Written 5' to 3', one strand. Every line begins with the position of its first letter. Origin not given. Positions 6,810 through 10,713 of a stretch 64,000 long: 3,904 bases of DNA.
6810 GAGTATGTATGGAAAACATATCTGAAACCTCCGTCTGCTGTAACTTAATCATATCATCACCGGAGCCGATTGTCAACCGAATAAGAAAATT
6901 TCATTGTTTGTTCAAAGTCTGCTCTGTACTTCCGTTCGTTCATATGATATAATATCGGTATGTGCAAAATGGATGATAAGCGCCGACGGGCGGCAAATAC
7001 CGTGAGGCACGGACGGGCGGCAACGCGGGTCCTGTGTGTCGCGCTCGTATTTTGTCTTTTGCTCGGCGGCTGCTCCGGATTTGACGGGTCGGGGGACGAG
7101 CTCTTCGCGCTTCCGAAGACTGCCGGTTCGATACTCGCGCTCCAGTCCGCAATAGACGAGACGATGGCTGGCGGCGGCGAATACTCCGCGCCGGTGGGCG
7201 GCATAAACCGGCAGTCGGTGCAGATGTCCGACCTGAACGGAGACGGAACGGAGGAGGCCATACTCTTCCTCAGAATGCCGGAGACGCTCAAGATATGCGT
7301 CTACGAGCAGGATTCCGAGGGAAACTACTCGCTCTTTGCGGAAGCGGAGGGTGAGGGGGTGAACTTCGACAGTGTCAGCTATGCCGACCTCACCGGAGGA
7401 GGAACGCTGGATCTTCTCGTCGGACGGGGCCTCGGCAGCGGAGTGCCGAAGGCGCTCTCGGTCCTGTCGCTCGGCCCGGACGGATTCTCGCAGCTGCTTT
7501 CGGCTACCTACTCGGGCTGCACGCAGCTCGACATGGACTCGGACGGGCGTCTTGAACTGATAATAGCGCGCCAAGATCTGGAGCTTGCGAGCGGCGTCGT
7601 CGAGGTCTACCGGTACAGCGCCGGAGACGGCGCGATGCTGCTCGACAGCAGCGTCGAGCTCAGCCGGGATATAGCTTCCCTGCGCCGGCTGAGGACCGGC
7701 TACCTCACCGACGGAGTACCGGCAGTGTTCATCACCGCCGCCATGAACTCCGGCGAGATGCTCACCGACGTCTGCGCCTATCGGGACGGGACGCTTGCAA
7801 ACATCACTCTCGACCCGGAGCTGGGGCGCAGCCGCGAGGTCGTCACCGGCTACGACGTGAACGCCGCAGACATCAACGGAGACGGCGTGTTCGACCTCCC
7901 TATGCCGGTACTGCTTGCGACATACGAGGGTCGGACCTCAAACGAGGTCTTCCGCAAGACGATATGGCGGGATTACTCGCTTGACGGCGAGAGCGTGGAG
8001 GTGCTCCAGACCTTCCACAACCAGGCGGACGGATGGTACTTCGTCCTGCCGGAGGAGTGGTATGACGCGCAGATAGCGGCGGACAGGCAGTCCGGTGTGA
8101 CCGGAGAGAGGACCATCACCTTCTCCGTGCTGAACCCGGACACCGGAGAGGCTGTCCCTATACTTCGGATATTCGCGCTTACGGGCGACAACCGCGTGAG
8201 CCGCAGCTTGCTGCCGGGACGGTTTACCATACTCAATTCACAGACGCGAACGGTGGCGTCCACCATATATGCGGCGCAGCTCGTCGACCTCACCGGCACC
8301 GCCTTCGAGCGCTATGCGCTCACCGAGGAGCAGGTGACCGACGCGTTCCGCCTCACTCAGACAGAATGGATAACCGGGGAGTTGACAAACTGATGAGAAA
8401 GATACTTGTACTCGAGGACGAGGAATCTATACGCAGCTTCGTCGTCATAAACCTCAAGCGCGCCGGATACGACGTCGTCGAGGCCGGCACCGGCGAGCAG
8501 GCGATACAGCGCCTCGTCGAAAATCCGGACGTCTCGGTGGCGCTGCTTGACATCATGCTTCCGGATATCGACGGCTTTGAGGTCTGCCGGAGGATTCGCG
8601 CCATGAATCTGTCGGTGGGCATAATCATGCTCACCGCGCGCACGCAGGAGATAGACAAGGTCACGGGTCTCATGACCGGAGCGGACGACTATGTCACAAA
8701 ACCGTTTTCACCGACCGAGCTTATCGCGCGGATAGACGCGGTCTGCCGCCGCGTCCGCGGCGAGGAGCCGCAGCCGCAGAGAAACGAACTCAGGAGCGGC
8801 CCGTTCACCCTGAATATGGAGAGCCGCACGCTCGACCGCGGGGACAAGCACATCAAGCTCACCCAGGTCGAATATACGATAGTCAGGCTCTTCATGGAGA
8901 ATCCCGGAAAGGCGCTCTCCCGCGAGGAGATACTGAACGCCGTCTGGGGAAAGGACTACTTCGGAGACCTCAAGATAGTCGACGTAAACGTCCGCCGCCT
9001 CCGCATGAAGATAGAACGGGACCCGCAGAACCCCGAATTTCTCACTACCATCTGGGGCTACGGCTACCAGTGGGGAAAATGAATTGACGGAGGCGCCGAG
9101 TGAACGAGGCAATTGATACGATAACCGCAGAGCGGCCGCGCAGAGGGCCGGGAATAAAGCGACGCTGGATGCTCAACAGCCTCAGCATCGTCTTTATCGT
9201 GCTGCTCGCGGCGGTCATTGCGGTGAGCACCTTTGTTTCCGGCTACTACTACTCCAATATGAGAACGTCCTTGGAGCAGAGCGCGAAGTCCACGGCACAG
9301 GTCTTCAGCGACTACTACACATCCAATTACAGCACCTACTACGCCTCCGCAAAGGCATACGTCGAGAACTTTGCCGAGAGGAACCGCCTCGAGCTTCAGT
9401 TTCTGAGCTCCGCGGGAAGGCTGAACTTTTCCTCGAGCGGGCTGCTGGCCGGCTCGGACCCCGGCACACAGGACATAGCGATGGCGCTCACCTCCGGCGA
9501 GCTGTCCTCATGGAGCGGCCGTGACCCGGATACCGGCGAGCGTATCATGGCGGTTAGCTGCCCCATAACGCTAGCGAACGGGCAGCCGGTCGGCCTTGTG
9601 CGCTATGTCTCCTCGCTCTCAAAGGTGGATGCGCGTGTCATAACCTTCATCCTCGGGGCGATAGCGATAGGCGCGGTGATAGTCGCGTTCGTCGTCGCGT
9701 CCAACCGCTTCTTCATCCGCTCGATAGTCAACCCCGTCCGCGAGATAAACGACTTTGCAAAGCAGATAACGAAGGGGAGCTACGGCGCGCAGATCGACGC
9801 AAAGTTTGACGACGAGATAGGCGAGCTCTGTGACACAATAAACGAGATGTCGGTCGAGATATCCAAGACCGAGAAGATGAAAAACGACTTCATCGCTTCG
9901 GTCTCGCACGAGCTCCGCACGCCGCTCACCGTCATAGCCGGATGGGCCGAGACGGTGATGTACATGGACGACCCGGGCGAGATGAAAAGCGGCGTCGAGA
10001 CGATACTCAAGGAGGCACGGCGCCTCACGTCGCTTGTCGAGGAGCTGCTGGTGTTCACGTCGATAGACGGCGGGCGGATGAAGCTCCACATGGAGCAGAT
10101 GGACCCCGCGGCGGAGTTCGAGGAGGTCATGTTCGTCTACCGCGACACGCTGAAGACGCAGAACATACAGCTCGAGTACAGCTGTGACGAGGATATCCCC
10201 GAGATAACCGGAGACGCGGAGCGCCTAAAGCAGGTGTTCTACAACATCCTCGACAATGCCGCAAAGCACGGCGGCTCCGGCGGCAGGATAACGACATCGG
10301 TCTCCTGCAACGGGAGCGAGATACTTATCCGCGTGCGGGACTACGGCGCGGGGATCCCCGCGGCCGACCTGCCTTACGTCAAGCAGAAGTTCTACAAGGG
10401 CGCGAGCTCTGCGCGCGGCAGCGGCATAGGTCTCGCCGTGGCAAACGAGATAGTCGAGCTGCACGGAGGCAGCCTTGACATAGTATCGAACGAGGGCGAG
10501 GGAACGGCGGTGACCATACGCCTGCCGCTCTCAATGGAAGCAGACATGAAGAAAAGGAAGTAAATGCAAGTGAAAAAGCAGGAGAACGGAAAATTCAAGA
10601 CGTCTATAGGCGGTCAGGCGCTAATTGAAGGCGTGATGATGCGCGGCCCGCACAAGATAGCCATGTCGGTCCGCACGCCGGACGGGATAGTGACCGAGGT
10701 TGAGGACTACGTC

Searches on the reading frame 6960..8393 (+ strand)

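Call 57: search_protein_families(library=pfam, proteins=[window:6960-8393:+], max_evalue=0.00001)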
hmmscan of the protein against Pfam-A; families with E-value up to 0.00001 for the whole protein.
window:6960-8393:+ (477 aa): 1 family
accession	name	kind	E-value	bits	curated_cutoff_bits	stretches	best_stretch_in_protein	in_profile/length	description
PF13517.12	FG-GAP_3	-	6.1e-11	43.2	26.9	0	91-154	1-61/61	FG-GAP-like repeat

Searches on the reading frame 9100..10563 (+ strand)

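Call 57: search_protein_families(library=pfam, proteins=[window:9100-10563:+], max_evalue=0.00001)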
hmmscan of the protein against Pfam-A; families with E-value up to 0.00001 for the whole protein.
window:9100-10563:+ (487 aa): 3 families
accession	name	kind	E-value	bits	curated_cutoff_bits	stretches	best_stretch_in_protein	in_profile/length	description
PF02518.31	HATPase_c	-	1.1e-27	97.2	26.4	1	371-478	1-110/111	Histidine kinase-, DNA gyrase B-, and HSP90-like ATPase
PF00512.31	HisKA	-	1.4e-16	60.7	26.9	1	260-325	1-66/66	His Kinase A (phospho-acceptor) domain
PF00672.30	HAMP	-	1.1e-08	35.7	25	1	204-254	1-51/53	HAMP domain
